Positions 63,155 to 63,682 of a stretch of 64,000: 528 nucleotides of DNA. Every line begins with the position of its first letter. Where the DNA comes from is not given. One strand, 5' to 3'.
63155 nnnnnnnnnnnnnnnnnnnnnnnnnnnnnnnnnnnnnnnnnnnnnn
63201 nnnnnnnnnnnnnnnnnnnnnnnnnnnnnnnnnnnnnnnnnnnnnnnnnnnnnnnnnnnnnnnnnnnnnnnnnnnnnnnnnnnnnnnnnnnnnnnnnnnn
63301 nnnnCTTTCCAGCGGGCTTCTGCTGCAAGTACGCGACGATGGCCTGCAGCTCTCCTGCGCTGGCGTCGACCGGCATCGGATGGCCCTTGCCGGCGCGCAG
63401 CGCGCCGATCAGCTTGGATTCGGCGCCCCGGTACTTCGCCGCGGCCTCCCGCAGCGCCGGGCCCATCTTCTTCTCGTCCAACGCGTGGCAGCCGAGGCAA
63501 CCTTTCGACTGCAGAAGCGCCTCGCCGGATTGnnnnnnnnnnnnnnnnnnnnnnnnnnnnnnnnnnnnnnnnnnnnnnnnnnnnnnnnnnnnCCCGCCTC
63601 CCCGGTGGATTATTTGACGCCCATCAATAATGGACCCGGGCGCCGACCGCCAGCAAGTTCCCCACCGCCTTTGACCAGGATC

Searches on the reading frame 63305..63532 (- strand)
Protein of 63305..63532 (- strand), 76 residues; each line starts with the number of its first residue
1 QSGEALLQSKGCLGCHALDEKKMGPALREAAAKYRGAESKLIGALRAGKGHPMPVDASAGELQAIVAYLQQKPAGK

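Call 63: search_protein_representatives(protein=window:63305-63532:-)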
Query: 76 residues. Proteins with E-value up to 0.001 (for the whole library): 444; up to 1e-10: 30; up to 1e-30: 2. The best 150 are listed.
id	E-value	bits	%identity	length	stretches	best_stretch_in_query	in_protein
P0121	7.9e-49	178.4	65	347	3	5-76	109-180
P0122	4.5e-35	134.9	50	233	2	3-75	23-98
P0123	2.1e-24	101.1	68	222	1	1-75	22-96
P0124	7.0e-23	96.3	60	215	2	1-73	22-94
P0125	8.7e-23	96.0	78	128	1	1-59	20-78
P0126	2.1e-20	88.4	41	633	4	8-48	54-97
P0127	6.8e-19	83.6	48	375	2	3-69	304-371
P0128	2.3e-17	78.8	66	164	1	1-58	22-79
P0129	5.7e-17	77.6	75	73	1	1-51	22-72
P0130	1.1e-15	73.5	35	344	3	3-45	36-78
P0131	1.8e-15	72.8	62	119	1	3-66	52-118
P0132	1.4e-14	70.0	50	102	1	3-70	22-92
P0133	1.9e-14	69.6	42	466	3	6-50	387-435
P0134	2.4e-14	69.2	75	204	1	23-75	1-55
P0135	4.7e-14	68.3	74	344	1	27-76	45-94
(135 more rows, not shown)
